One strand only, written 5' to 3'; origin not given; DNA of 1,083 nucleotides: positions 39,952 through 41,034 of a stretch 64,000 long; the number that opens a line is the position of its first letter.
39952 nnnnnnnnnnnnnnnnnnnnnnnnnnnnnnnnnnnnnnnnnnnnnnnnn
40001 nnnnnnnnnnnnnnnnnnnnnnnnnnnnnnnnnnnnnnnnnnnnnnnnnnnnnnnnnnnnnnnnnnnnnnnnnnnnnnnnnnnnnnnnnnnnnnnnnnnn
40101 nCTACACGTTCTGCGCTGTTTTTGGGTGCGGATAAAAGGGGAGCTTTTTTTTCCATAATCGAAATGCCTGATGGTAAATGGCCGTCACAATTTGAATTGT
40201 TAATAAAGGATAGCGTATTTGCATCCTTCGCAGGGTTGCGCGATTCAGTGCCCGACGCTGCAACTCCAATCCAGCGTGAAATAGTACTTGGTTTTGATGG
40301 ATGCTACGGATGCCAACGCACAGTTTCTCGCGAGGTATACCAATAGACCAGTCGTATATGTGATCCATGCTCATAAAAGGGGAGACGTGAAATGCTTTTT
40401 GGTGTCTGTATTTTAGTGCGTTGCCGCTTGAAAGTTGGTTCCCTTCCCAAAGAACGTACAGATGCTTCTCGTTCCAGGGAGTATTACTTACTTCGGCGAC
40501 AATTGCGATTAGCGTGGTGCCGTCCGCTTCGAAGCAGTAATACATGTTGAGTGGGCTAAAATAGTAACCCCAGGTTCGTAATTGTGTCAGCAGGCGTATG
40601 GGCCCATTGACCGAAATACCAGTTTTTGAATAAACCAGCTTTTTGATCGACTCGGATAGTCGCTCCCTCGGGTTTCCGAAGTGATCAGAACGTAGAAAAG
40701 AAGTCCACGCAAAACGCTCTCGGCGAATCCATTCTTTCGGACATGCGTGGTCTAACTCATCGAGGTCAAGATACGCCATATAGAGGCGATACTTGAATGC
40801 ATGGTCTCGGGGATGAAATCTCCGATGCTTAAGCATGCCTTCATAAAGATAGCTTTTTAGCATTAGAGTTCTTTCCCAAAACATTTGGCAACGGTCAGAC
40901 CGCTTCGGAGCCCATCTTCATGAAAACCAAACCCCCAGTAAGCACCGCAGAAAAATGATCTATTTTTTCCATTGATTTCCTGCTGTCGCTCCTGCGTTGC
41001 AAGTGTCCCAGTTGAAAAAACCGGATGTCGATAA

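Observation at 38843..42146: UfaD / UfaO / UfaM-like trio: probable furan fatty acid biosynthesis genes in a planctomycete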

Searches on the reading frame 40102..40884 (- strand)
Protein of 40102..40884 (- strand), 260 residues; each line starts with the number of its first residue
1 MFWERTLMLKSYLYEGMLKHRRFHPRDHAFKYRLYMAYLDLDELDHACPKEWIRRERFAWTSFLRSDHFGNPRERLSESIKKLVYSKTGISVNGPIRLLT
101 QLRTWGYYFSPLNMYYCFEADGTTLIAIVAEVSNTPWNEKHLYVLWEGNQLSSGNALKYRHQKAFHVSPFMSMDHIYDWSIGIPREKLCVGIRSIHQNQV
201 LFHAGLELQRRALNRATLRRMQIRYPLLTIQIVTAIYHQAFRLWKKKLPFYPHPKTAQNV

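Call 3: search_protein_families(library=pfam, proteins=[window:40102-40884:-])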
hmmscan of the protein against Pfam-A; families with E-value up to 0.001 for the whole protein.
window:40102-40884:- (260 aa): 1 family
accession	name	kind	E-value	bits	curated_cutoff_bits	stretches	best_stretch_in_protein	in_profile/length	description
PF07103.16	DUF1365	-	1.3e-73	247.9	25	1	13-255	1-234/235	Protein of unknown function (DUF1365)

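Call 4: search_protein_families(library=ncbifam, proteins=[window:40102-40884:-])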
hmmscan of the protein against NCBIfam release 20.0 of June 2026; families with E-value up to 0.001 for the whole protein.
window:40102-40884:- (260 aa): 0 families

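Call 24: search_solved_structures(query=window:40102-40884:-, max_evalue=1)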
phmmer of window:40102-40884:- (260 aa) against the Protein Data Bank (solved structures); distinct sequences matched with E-value up to 1: 0.

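Call 53: find_homologous_proteins(query=window:40102-40863:-)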
Query window:40102-40863:- (253 aa): 1842 proteins with E <= 0.001 among 1993 candidates; the best 120 are listed.
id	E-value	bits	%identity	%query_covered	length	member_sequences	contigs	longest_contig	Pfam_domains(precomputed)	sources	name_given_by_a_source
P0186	1.7e-173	593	100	100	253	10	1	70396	PF07103.17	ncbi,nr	ncbi:MAG: DUF1365 domain-containing protein [Planctomycetota bacterium]|nr:DUF1365 domain-containing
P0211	3.5e-153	526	89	100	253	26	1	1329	PF07103.17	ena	-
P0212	3.7e-152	523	88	100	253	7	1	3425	PF07103.17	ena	-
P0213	9.4e-137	473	80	100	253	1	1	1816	PF07103.17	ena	-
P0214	1.2e-131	456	79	98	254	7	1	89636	PF07103.17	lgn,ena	-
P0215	7.7e-129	447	88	86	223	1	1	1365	PF07103.17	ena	-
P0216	4.9e-126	437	74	98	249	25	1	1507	PF07103.17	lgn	-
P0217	3.3e-120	418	70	100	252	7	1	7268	PF07103.17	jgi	jgi:hypothetical protein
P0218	3.9e-115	402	69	98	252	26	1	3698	PF07103.17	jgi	-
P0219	1.0e-99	351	61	98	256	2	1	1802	PF07103.17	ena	-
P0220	6.6e-97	342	61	98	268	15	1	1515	PF07103.17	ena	-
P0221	9.0e-86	305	54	97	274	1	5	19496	PF07103.17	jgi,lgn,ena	-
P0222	2.0e-84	301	53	98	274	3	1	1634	PF07103.17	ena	-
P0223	2.1e-84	301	54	97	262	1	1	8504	PF07103.17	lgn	-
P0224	1.4e-83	298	53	99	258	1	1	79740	PF07103.17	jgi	-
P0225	8.3e-82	292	53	98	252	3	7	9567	PF07103.17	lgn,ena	-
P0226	1.1e-81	292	52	98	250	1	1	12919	PF07103.17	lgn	-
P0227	6.4e-81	290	52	98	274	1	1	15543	PF07103.17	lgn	-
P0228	7.4e-81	289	51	98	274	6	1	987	PF07103.17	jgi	jgi:DUF1365 family protein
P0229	1.9e-80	288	50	97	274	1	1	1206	PF07103.17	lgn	-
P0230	6.0e-80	286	52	98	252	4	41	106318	PF07103.17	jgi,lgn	-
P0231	7.7e-80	286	52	98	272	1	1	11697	PF07103.17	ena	-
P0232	7.8e-80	286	51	100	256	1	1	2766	PF07103.17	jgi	jgi:DUF1365 family protein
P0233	1.2e-79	285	50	98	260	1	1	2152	PF07103.17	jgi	-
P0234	1.2e-79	285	51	99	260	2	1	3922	PF07103.17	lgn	-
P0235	1.4e-79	285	52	98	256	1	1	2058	PF07103.17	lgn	-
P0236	1.7e-79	285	50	99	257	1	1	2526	PF07103.17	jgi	jgi:DUF1365 family protein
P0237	1.8e-79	285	51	99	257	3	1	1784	PF07103.17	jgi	-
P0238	1.8e-79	285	51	97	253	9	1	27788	PF07103.17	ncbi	-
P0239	2.0e-79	285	50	99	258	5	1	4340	PF07103.17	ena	-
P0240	2.1e-79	285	50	98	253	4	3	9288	PF07103.17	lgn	-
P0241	2.2e-79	285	50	100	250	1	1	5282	PF07103.17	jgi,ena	-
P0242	2.4e-79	284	51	99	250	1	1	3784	PF07103.17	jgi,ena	-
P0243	2.5e-79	284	51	98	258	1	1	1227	PF07103.17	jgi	-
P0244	3.1e-79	284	52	97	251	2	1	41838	PF07103.17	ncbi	-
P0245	4.2e-79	284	51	98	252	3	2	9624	PF07103.17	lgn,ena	-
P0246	6.8e-79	283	50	99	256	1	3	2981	PF07103.17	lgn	-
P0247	7.1e-79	283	52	99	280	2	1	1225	PF07103.17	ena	-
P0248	7.6e-79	283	51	99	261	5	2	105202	PF07103.17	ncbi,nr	ncbi:MAG: DUF1365 domain-containing protein [Planctomycetota bacterium]|nr:MAG: DUF1365 domain-conta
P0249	7.9e-79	283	51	98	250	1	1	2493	PF07103.17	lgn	-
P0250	8.9e-79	283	52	98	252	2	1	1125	PF07103.17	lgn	-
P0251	8.9e-79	283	52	98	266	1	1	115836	PF07103.17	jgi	jgi:DUF1365 family protein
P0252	1.1e-78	282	51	99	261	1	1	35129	PF07103.17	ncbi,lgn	-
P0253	1.1e-78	282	50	99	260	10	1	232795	PF07103.17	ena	-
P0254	1.6e-78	282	51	98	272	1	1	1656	PF07103.17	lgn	-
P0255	1.9e-78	281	51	98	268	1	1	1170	PF07103.17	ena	-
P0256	2.6e-78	281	52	98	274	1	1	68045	PF07103.17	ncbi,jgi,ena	jgi:DUF1365 family protein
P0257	2.7e-78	281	52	98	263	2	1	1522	PF07103.17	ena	-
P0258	3.2e-78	281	50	98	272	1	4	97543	PF07103.17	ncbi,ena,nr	ncbi:MAG: DUF1365 domain-containing protein [Planctomycetales bacterium]|nr:DUF1365 domain-containin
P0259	3.5e-78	281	51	98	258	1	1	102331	PF07103.17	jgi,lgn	jgi:hypothetical protein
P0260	4.8e-78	280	50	98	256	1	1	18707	PF07103.17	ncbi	-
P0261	5.8e-78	280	49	99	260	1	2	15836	PF07103.17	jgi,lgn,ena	-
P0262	6.0e-78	280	51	98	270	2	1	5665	PF07103.17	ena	-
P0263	7.1e-78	280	50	99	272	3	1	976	PF07103.17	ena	-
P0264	8.5e-78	279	50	98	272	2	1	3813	PF07103.17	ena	-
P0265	1.2e-77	279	51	98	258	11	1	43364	PF07103.17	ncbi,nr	ncbi:MAG: DUF1365 domain-containing protein [Acidobacteriota bacterium]|nr:DUF1365 domain-containing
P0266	1.3e-77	279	53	98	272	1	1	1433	PF07103.17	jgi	jgi:DUF1365 family protein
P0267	1.4e-77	279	51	98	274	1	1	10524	PF07103.17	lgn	-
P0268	1.5e-77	278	49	98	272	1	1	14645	PF07103.17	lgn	-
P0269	1.7e-77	278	50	99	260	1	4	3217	PF07103.17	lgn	-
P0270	1.8e-77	278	51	98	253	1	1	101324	PF07103.17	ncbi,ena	-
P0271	1.9e-77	278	51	97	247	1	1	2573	PF07103.17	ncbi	ncbi:MAG: DUF1365 domain-containing protein, partial [Planctomycetota bacterium]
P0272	2.0e-77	278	51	97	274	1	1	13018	PF07103.17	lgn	-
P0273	2.6e-77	278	50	98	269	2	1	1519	PF07103.17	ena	-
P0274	2.7e-77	278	49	97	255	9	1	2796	PF07103.17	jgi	jgi:uncharacterized protein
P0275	2.9e-77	278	51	99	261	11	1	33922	PF07103.17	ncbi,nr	ncbi:MAG: DUF1365 domain-containing protein [Pirellulaceae bacterium]|nr:DUF1365 domain-containing p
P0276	3.2e-77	277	51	97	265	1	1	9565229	PF07103.17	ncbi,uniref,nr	ncbi:DUF1365 domain-containing protein [Lignipirellula cremea]|uniref:DUF1365 domain-containing prot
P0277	3.6e-77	277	49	99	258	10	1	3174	PF07103.17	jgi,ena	-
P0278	4.0e-77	277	51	93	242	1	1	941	PF07103.17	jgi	jgi:hypothetical protein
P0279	4.5e-77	277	53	98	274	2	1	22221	PF07103.17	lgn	-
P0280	5.2e-77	277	49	99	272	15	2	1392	PF07103.17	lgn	-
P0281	5.6e-77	277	51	98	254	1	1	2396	PF07103.17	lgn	-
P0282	6.7e-77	276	50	98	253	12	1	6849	PF07103.17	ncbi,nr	ncbi:MAG: DUF1365 domain-containing protein [Pirellulaceae bacterium]|nr:DUF1365 domain-containing p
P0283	8.0e-77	276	53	97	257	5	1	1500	PF07103.17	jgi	jgi:DUF1365 family protein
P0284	8.7e-77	276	52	98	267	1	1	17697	PF07103.17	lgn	-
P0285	9.2e-77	276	49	97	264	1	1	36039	PF07103.17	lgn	-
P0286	9.3e-77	276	49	99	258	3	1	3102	PF07103.17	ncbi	-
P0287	9.5e-77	276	50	98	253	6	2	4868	PF07103.17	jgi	-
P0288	1.2e-76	276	49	98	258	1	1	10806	PF07103.17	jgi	jgi:DUF1365 family protein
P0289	1.6e-76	275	50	98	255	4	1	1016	PF07103.17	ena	-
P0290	2.3e-76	275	49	98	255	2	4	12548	PF07103.17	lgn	-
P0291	2.4e-76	275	51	97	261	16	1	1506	PF07103.17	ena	-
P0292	2.6e-76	274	49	99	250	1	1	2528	PF07103.17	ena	-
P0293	2.9e-76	274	49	98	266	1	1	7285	PF07103.17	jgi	jgi:DUF1365 family protein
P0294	3.0e-76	274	49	96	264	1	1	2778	PF07103.17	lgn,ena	-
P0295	3.2e-76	274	50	97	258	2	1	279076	PF07103.17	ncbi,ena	-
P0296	3.3e-76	274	49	99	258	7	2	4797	PF07103.17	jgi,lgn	jgi:DUF1365 family protein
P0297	3.3e-76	274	50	98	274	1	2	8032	PF07103.17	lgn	-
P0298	3.7e-76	274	52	98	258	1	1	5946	PF07103.17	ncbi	-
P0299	4.5e-76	274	51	100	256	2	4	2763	PF07103.17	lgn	-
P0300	4.7e-76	274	49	99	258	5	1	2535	PF07103.17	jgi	jgi:uncharacterized protein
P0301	4.8e-76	274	50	97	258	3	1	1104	PF07103.17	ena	-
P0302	5.1e-76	274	50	98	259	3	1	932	PF07103.17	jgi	jgi:DUF1365 family protein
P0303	5.5e-76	273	50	100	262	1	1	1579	PF07103.17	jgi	jgi:uncharacterized protein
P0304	6.2e-76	273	50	99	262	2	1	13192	PF07103.17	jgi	jgi:uncharacterized protein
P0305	9.1e-76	273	50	98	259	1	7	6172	PF07103.17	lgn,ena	-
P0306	9.9e-76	273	51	98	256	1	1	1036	PF07103.17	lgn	-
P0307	1.0e-75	273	75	63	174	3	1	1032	PF07103.17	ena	-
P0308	1.1e-75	272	51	98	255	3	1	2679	PF07103.17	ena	-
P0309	1.1e-75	272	51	98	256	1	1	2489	PF07103.17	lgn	-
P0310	1.2e-75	272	49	97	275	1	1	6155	PF07103.17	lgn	-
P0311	1.3e-75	272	51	100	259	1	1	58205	PF07103.17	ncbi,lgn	ncbi:MAG: DUF1365 domain-containing protein [Planctomycetota bacterium]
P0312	1.7e-75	272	50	98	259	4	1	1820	PF07103.17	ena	-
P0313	1.8e-75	272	50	99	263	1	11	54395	PF07103.17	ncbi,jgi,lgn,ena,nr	ncbi:MAG: DUF1365 domain-containing protein [Planctomycetes bacterium]|nr:DUF1365 domain-containing 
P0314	2.1e-75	272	49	99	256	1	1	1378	PF07103.17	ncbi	-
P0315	2.2e-75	271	51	98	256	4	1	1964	PF07103.17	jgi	-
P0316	2.3e-75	271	49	97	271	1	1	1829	PF07103.17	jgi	jgi:DUF1365 family protein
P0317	2.4e-75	271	50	100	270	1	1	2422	PF07103.17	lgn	-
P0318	2.4e-75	271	50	97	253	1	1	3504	PF07103.17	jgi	jgi:DUF1365 family protein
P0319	3.0e-75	271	50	99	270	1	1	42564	PF07103.17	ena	-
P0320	4.0e-75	271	50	98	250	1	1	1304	PF07103.17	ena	-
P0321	4.1e-75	271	49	98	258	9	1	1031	PF07103.17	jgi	jgi:uncharacterized protein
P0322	4.7e-75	270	48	99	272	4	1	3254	PF07103.17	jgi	jgi:DUF1365 family protein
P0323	4.7e-75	270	50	98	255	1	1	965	PF07103.17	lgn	-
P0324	4.9e-75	270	51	100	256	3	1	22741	PF07103.17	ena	-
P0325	5.6e-75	270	48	100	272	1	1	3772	PF07103.17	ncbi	-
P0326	5.7e-75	270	51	98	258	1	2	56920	PF07103.17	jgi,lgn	-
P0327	6.0e-75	270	49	98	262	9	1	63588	PF07103.17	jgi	jgi:uncharacterized protein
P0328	6.3e-75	270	49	99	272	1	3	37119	PF07103.17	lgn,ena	-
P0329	6.6e-75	270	49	99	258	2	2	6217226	PF07103.17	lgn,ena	-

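Call 54: find_encoding_contigs(protein=P0276, flank=9000, max_places=1)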
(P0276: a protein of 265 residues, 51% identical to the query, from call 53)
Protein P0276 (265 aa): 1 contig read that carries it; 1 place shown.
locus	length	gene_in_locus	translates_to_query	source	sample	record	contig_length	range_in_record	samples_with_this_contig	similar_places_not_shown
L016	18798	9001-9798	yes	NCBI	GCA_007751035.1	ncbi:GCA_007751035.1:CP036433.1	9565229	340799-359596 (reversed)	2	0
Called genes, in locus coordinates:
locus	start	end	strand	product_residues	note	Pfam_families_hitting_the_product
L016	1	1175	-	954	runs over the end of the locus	PF03781:FGE-sulfatase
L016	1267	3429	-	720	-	PF03983:SHD1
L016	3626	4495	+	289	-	PF01047:MarR, PF01325:Fe_dep_repress, PF01726:LexA_DNA_bind, PF12802:MarR_2 (weak), PF13545:HTH_Crp_2, PF00392:GntR (weak), PF13412:HTH_24 (weak), PF07929:PRiA4_ORF3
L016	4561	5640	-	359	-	PF02353:CMAS, PF13489:Methyltransf_23, PF05175:MTS (weak), PF02390:Methyltransf_4 (weak), PF13649:Methyltransf_25, PF13847:Methyltransf_31, PF08241:Methyltransf_11, PF08242:Methyltransf_12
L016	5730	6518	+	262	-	PF06966:DUF1295, PF02544:Steroid_dh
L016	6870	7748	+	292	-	PF00487:FA_desaturase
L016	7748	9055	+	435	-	PF01593:Amino_oxidase, PF13450:NAD_binding_8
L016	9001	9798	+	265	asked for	PF07103:DUF1365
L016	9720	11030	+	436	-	PF02353:CMAS, PF13489:Methyltransf_23, PF08241:Methyltransf_11, PF08242:Methyltransf_12, PF13649:Methyltransf_25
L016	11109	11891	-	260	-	PF00106:adh_short, PF08659:KR, PF23441:SDR, PF01370:Epimerase (weak), PF13561:adh_short_C2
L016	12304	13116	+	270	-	-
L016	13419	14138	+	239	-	PF06439:3keto-disac_hyd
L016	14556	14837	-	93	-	PF00574:CLP_protease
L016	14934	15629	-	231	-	PF12796:Ank_2, PF13637:Ank_4 (faint), PF13857:Ank_5 (weak), PF00023:Ank (weak)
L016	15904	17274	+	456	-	PF01408:GFO_IDH_MocA, PF19051:GFO_IDH_MocA_C2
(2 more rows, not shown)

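Call 62: predict_structure(alignment_id=A1)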
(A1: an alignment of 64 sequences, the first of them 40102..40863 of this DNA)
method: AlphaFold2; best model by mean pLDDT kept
length: 253 residues; sequences in the alignment: 64
mean_pLDDT: 89.0   pTM: 0.88
mean pLDDT of the five models: 89.0, 89.0, 86.4, 86.3, 84.9
residues with pLDDT >= 90: 145; 70-90: 97; 50-70: 10; < 50: 1
segments of 3 or more residues with pLDDT < 50: none
pLDDT, mean of each block of 10 residues (from residue 1): 90 89 92 87 75 90 95 98 97 91 93 96 86 92 88 87 82 96 95 94 93 86 80 82 76 58
secondary structure, 60 per line:
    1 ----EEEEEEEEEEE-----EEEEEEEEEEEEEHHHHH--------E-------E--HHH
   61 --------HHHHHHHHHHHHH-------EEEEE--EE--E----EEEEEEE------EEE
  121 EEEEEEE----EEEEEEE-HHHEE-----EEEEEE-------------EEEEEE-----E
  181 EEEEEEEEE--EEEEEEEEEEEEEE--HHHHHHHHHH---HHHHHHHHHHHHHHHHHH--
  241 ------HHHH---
elements in order: E5-15 E21-33 H34-38 H69-81 E89-93 E105-111 E118-127 E132-138 E150-155 E169-174 E180-189 E192-205 H208-217 H221-238 H247-250

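Call 65: fold_search(model_id=the predicted structure, library=pdb)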
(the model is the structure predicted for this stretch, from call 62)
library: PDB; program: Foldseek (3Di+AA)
matches with E <= 10: 1349; with E <= 0.001: 0
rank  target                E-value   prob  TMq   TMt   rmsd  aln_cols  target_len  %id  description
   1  2fr2                  2.1e-02  0.91  0.30  0.41   7.6       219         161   10  Crystal Structure of Rv2717c from M. tuberculosis (released 2006-01-31)
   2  3wjb_A                2.3e-02  0.82  0.25  0.37  13.5       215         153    7  Crystal structure of mutant nitrobindin M75L/H76L/Q96C/M148L/H158L (NB4) from Arabidopsis thaliana (released 2014-04-09)
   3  5hst_A                2.9e-02  0.14  0.17  0.16  21.2       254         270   12  Crystal structure of the dehydratase domain of MlnB from Bacillus amyloliquefaciens (released 2017-02-01)
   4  2wwp_A                3.2e-02  0.82  0.21  0.31   8.2       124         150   12  Crystal structure of the human lipocalin-type prostaglandin D synthase (released 2010-01-12)
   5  3bdr                  3.4e-02  0.90  0.29  0.43  11.8       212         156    7  Crystal structure of fatty acid-binding protein-like Ycf58 from Thermosynecoccus elongatus. Northeast Structural Genomic (released 2007-11-27)
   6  5hst_B                3.6e-02  0.12  0.16  0.16  21.3       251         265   12  Crystal structure of the dehydratase domain of MlnB from Bacillus amyloliquefaciens (released 2017-02-01)
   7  3hrq_A                4.2e-02  0.18  0.16  0.14  19.4       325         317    7  The Product Template Domain from PksA with palmitate bound (released 2009-10-20)
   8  4ory_F                4.7e-02  0.75  0.22  0.30   8.3       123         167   12  Three-dimensional structure of the C65A-K59A double mutant of Human lipocalin-type Prostaglandin D Synthase holo, seco (released 2014-08-06)
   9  4os0_A                5.5e-02  0.80  0.23  0.32   7.3       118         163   11  Three-dimensional structure of the C65A-W54F double mutant of Human lipocalin-type Prostaglandin D Synthase apo-form (released 2014-08-06)
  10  3em0_B                6.1e-02  0.66  0.20  0.32  11.9       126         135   10  Crystal structure of Zebrafish Ileal Bile Acid-Bindin Protein complexed with cholic acid (crystal form B). (released 2009-01-13)
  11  5wy9                  6.4e-02  0.82  0.23  0.33   8.0       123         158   12  Apo form crystal structure of human Lipocalin PGDS . (released 2017-01-25)
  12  7hqx_A                6.8e-02  0.08  0.14  0.14  18.3       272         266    5  PanDDA analysis group deposition -- Crystal Structure of FatA in complex with Z218760918 (released 2025-08-13)
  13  3l4r                  7.1e-02  0.72  0.24  0.36   8.2       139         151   13  Crystal structure of the dog lipocalin allergen Can f 2 and implications for cross-reactivity to the cat allergen Fel d  (released 2010-05-26)
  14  4xmc                  7.1e-02  0.30  0.18  0.23  15.2       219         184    9  Crystal structure of nitrophorin 7 from Rhodnius prolixus at pH 5.8 (released 2015-07-29)
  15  3hrr_A                7.1e-02  0.16  0.16  0.14  19.8       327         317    7  The Product Template Domain from PksA with Harris Compound Bound (released 2009-10-20)
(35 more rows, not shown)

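Call 83: search_dna_similar(query=window:40102-40863:-, collection=plasmids, mode=protein, max_rows=40)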
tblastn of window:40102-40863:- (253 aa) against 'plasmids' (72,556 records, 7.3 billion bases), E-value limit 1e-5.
Records with a match: 101; places in all: 106; records where one place covers at least 80% of the query: 97.
Best place of each record, by identity: <60% 101.
By first word of the organism name: Pseudoalteromonas 14; Ensifer 11; Shinella 8; Mesorhizobium 7; Acinetobacter 7; Aminobacter 6; Azospirillum 5; Rhizobium 5; Salinivibrio 4; Cupriavidus 4; and 20 more.
By predicted mobility (MOB-suite, as given by PLSDB): non-mobilizable 83; mobilizable 13; conjugative 5.
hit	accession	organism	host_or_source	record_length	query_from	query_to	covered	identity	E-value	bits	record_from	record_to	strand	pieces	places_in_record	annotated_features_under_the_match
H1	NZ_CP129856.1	Klebsiella pneumoniae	Homo sapiens,whole organism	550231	2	247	97%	44.5%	5e-45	168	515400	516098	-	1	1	DUF1365 domain-containing protein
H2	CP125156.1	Klebsiella pneumoniae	-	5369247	2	247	97%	44.1%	6e-51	185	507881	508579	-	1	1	DUF1365 domain-containing protein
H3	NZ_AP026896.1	Aeromonas caviae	Microbe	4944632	4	249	97%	39.0%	6e-44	165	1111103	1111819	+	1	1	none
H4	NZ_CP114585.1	Salinivibrio proteolyticus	-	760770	2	252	99%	37.7%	8e-46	170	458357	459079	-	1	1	DUF1365 family protein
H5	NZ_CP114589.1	Salinivibrio kushneri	-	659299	2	252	99%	37.3%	3e-41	157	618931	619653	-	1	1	DUF1365 domain-containing protein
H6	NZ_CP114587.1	Salinivibrio kushneri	-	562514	2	252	99%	36.9%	1e-40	155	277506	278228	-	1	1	DUF1365 domain-containing protein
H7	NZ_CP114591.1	Salinivibrio kushneri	-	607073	2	252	99%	36.9%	2e-40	155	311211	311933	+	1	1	DUF1365 domain-containing protein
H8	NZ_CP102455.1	Aeromonas sp. BC14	culture,river water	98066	4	249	97%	37.3%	6e-42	159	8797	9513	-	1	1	DUF1365 domain-containing protein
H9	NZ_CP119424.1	Photobacterium sp. DA100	-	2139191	1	252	100%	36.0%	5e-41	156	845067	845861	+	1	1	none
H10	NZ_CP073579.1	Photobacterium sp. GJ3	-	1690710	2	250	98%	35.8%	6e-42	159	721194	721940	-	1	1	record has no annotation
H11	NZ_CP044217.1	Mesorhizobium terrae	soil,soil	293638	2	248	98%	35.4%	3e-35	140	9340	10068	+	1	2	DUF1365 family protein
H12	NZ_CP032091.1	Pseudoalteromonas donghaensis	cell culture,seawater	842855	2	252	99%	34.5%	1e-36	144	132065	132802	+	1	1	DUF1365 domain-containing protein | FAD-dependent oxidoreductase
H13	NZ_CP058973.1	Pseudoalteromonas sp. JSTW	cell culture,marine sediment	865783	2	252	99%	34.5%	1e-36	144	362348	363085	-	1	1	DUF1365 domain-containing protein | FAD-dependent oxidoreductase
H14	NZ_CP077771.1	Pseudoalteromonas shioyasakiensis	Haliotis discus hannai,plate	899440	2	252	99%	34.5%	9e-34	135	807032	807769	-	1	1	DUF1365 domain-containing protein | FAD-dependent oxidoreductase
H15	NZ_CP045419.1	Pseudoalteromonas sp. THAF3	pure culture,Surface of a polyethylene ...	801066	9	247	94%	36.2%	2e-34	137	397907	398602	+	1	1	DUF1365 domain-containing protein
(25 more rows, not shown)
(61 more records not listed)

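Call 84: get_annotated_region(hit=H1, flank=7000)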
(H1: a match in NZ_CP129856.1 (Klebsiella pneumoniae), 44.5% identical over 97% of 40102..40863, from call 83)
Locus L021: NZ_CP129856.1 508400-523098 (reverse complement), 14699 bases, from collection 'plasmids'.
description: Klebsiella pneumoniae strain 2020S07-151 plasmid p2020S07-151-550k
organism: Klebsiella pneumoniae (NCBI taxid 573)
taxonomy: Bacteria; Pseudomonadota; Gammaproteobacteria; Enterobacterales; Enterobacteriaceae; Klebsiella; Klebsiella pneumoniae
host: -; source: Homo sapiens,whole organism; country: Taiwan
typing (MOB-suite, as given by PLSDB): non-mobilizable
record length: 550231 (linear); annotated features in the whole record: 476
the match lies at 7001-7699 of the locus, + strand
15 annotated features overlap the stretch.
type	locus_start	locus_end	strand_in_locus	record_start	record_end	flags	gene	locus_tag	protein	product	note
CDS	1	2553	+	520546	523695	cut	-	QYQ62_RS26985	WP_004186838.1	CusA/CzcA family heavy metal efflux RND transporter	-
CDS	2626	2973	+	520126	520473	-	-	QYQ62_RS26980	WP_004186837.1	DUF1294 domain-containing protein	-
CDS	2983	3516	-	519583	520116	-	-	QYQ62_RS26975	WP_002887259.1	lipocalin family protein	-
CDS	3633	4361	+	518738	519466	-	-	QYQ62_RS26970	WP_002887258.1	MerR family transcriptional regulator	GO:0006355 - regulation of DNA-templated transcription [Evidence IEA]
CDS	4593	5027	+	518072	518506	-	-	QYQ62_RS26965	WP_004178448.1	nuclear transport factor 2 family protein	-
CDS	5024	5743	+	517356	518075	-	-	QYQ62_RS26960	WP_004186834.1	SDR family NAD(P)-dependent oxidoreductase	-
CDS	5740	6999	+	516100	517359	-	-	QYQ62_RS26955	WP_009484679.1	FAD-dependent oxidoreductase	-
CDS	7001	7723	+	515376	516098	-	-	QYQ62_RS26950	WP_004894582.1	DUF1365 domain-containing protein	-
CDS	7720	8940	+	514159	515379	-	-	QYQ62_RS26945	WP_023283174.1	cyclopropane-fatty-acyl-phospholipid synthase family protein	-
CDS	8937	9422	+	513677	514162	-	-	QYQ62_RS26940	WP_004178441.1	DUF2878 domain-containing protein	-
CDS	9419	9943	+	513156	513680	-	-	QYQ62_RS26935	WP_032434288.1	hypothetical protein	-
CDS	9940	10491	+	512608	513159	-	-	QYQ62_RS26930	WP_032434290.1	DUF3833 domain-containing protein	-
CDS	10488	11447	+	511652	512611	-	-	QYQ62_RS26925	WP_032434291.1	DUF523 and DUF1722 domain-containing protein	-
CDS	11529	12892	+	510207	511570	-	-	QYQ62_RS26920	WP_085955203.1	IS3-like element ISKpn1 family transposase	-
CDS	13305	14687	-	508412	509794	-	-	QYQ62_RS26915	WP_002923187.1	carbohydrate porin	-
